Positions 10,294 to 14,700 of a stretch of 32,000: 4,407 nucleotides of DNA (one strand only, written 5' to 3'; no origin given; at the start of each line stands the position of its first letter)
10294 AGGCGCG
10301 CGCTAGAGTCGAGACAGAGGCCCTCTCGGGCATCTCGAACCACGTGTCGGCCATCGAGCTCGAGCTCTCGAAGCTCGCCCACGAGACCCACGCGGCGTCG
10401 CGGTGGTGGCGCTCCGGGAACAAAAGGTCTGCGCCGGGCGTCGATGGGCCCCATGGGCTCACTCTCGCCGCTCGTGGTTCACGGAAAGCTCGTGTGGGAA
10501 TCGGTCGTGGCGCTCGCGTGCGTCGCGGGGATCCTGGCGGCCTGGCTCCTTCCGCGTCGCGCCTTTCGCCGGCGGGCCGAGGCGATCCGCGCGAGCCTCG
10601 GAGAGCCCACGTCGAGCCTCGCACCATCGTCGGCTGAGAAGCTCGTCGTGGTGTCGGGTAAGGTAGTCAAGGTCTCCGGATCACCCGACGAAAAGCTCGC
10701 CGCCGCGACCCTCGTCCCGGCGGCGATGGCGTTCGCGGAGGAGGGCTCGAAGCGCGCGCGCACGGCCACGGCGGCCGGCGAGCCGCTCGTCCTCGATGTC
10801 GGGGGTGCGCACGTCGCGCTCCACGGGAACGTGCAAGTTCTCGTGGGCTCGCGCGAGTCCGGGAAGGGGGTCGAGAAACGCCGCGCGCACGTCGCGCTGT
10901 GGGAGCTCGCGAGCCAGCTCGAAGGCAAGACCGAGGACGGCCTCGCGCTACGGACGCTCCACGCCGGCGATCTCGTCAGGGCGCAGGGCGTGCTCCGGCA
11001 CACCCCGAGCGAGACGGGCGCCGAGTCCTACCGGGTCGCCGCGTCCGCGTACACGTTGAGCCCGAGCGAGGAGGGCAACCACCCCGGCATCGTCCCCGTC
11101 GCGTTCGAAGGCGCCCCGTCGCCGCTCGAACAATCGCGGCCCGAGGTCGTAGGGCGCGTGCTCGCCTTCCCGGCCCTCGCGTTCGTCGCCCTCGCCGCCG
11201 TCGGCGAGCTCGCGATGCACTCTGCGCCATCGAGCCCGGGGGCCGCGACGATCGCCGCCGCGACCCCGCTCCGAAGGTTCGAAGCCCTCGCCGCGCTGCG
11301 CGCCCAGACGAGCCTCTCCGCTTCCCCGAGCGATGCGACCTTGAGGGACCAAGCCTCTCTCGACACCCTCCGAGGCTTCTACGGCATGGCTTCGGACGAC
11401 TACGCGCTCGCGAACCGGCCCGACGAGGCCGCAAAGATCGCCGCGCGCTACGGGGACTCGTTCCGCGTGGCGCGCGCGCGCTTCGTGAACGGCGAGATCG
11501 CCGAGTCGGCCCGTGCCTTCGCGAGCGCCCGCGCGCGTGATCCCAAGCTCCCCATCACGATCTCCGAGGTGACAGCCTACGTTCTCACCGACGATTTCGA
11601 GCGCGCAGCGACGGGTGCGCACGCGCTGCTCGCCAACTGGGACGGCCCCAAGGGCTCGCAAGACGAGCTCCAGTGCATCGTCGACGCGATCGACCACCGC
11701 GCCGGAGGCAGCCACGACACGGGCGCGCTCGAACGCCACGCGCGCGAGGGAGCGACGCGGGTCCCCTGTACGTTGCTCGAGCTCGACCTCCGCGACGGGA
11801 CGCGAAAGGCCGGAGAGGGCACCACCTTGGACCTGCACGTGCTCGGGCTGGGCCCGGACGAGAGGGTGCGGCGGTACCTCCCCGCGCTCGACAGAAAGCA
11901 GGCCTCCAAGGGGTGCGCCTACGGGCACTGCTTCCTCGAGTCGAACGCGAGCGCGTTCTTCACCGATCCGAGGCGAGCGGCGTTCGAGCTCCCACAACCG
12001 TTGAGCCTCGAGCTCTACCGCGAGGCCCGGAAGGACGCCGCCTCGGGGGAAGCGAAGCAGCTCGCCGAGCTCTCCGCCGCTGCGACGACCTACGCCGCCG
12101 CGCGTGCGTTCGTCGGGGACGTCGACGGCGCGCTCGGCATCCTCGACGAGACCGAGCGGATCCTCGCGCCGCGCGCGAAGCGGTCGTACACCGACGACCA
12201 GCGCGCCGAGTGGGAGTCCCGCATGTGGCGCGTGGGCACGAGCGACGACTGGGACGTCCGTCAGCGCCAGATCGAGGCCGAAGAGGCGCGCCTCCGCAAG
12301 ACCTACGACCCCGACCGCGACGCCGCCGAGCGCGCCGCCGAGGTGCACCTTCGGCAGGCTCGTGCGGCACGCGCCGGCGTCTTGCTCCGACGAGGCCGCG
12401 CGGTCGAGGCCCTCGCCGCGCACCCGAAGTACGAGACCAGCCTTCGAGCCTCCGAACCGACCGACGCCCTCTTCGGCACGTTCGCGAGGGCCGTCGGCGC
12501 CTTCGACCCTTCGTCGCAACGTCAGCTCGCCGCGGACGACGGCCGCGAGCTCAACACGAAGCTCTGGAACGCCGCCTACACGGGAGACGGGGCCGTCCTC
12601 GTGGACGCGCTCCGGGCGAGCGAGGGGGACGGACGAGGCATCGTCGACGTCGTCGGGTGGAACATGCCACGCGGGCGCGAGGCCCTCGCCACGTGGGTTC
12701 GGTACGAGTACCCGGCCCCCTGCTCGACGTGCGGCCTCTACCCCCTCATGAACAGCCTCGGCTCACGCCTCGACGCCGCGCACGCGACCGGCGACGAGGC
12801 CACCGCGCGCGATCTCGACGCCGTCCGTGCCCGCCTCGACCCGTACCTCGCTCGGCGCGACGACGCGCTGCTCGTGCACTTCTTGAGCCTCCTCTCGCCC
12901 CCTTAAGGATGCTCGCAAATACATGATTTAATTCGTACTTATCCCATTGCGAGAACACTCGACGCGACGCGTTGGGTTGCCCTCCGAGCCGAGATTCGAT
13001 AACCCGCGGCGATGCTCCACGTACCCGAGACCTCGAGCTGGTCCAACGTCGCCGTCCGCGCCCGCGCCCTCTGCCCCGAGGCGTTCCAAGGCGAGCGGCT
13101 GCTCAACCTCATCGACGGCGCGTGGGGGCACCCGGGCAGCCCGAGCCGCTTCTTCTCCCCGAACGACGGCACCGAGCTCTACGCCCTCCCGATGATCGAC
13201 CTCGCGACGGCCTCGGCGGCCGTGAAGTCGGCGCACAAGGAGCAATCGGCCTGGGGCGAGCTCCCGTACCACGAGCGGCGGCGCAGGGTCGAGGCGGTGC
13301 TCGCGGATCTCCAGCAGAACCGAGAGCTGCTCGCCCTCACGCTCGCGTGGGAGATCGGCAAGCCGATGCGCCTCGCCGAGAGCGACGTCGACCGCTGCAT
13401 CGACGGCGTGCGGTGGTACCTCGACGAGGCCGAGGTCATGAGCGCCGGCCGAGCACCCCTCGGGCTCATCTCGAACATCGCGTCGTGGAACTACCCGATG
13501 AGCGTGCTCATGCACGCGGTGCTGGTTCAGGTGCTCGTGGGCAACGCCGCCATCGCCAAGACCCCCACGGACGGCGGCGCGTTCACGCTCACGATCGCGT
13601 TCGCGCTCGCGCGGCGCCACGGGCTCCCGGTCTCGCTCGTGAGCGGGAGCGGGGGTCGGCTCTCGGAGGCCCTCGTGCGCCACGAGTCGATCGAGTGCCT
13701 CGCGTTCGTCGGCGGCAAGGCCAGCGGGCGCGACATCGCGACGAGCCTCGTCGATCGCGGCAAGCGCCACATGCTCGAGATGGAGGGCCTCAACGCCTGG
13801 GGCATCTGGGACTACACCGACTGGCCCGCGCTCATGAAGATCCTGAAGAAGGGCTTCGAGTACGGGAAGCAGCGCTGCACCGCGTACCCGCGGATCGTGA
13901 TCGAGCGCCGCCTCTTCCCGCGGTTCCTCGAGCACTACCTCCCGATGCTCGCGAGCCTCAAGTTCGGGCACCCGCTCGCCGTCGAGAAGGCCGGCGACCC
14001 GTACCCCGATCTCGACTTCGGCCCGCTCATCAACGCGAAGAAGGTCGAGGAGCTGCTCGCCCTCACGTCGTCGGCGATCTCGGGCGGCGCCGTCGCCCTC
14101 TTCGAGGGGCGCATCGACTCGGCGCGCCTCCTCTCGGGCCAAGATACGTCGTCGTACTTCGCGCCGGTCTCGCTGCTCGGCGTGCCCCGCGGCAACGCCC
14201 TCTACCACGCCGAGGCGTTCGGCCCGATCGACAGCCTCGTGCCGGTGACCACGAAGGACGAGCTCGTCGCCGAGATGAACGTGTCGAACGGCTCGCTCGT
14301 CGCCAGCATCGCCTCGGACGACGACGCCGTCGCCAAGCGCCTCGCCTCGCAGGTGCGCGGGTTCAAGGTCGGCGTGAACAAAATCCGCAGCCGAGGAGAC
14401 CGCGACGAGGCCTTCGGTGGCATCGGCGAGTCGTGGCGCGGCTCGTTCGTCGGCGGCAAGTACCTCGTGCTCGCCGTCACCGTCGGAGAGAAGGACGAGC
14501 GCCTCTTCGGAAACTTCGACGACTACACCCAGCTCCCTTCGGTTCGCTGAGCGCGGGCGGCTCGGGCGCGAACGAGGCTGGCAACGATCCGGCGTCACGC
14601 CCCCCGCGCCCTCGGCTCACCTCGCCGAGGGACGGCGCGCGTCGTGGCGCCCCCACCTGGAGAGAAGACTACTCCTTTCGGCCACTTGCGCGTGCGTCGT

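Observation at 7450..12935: ~2.6-kb tandem duplication producing two large membrane-protein paralogs with mosaic identity (gene-conversion signature)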

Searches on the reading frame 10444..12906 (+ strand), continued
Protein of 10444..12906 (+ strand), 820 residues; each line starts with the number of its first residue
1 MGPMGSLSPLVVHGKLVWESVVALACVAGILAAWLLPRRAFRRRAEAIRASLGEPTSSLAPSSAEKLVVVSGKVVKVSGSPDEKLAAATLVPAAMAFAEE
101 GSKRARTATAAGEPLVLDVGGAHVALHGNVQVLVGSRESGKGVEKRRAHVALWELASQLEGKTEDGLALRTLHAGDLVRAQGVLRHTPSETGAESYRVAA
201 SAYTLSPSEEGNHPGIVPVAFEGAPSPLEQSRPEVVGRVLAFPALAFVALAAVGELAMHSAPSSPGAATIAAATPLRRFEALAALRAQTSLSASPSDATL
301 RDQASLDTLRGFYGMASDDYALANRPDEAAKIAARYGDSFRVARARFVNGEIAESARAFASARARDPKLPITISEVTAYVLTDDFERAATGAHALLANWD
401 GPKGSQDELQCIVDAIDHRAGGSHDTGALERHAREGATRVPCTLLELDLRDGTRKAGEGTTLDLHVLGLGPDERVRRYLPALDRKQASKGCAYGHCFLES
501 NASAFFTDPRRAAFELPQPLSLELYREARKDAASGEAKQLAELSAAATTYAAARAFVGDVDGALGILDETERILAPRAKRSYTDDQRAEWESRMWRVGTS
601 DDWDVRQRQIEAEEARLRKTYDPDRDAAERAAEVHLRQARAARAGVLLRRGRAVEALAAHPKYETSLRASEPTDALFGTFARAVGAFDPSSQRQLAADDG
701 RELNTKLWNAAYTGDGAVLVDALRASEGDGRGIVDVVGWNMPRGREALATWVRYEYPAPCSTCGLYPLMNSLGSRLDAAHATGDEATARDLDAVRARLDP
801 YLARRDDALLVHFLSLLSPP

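Call 92: fold_search(model_id=the predicted structure, library=pdb)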
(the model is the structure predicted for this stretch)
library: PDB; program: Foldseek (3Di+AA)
matches with E <= 10: 571; with E <= 0.001: 0
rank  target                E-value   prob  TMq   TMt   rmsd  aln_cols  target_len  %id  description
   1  7dkh_A                6.7e-03  0.95  0.16  0.15  34.0       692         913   11  Crystal structure of the Ctr9/Paf1/Cdc73/Rtf1 quaternary complex (released 2021-11-24)
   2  5nnp_E                2.1e-02  0.97  0.21  0.25  19.5       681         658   11  Structure of Naa15/Naa10 bound to HypK-THB (released 2017-06-14)
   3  8a3t_J                2.4e-02  0.87  0.16  0.23  28.2       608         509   11  S. cerevisiae APC/C-Cdh1 complex (released 2022-08-31)
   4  8rw5                  2.4e-02  0.60  0.14  0.13  26.3       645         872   13  Symmetry expansion of dimeric transmembrane anti-sigma factor DdvA (released 2024-11-06)
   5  5orq_A                3.2e-02  0.95  0.16  0.29  22.5       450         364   13  Crystal structure of designed cPPR-Telo1 in complex with ssDNA (released 2018-06-20)
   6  7dkh_I                3.3e-02  0.80  0.15  0.14  33.7       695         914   10  Crystal structure of the Ctr9/Paf1/Cdc73/Rtf1 quaternary complex (released 2021-11-24)
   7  4m57                  3.4e-02  0.93  0.19  0.22  24.6       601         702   13  Crystal structure of the pentatricopeptide repeat protein PPR10 from maize (released 2013-10-30)
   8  5orm                  4.0e-02  0.98  0.16  0.32  17.4       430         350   12  Crystal structure of designed cPPR-Telo1 (released 2018-06-20)
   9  9hmf_L                4.0e-02  0.38  0.12  0.13  24.9       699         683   10  Periplasmic scaffold of the Campylobacter jejuni flagellar motor (alpha carbon trace) (released 2024-12-25)
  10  9leq_B                4.2e-02  0.44  0.12  0.14  23.4       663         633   11  paralysed flagellum protein PflA N-terminal domain and PflB complex (released 2025-10-15)
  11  9hmf_K                4.7e-02  0.69  0.17  0.18  46.5       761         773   12  Periplasmic scaffold of the Campylobacter jejuni flagellar motor (alpha carbon trace) (released 2024-12-25)
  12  7xn7_q                4.7e-02  0.69  0.15  0.13  34.8       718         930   13  RNA polymerase II elongation complex containing Spt4/5, Elf1, Spt6, Spn1 and Paf1C (released 2022-09-07)
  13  5g04_K                5.3e-02  0.75  0.14  0.21  29.4       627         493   11  Structure of the human APC-Cdc20-Hsl1 complex (released 2016-05-25)
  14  8r6s_G                5.8e-02  0.80  0.18  0.19  28.1       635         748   13  Plastid-encoded RNA polymerase (Integrated model) (released 2024-03-13)
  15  5khr_F                5.8e-02  0.69  0.14  0.21  27.4       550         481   11  Model of human Anaphase-promoting complex/Cyclosome complex (APC15 deletion mutant) in complex with the E2 UBE2C/UBCH1 (released 2016-08-24)
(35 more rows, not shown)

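Call 104: find_encoding_contigs(protein=window:10444-12906:+, flank=6000, max_places=6)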
Protein window:10444-12906:+ (820 aa): no gene with exactly this product is on record in the collection.

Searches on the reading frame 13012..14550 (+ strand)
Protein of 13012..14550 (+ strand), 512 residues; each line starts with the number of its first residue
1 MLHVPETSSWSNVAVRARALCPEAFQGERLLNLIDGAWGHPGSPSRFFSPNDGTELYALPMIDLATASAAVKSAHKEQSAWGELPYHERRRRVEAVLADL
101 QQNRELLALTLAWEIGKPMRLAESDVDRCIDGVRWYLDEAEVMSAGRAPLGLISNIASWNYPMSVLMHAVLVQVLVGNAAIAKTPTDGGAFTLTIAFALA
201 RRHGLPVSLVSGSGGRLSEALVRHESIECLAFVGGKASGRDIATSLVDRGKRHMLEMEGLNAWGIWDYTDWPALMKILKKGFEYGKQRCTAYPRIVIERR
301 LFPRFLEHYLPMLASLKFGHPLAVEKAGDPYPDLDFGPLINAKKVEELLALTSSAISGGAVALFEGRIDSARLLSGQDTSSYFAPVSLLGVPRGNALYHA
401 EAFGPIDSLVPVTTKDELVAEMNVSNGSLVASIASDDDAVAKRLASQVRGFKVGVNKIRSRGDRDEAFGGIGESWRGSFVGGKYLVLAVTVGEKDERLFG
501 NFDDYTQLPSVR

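Call 4: search_protein_families(library=pfam, proteins=[window:13012-14550:+], max_evalue=0.1)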
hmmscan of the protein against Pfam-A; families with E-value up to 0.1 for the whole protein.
window:13012-14550:+ (512 aa): 1 family
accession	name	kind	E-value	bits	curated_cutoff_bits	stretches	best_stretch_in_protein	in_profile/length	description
PF00171.27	Aldedh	-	2.3e-81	274.1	23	1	47-484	11-451/461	Aldehyde dehydrogenase family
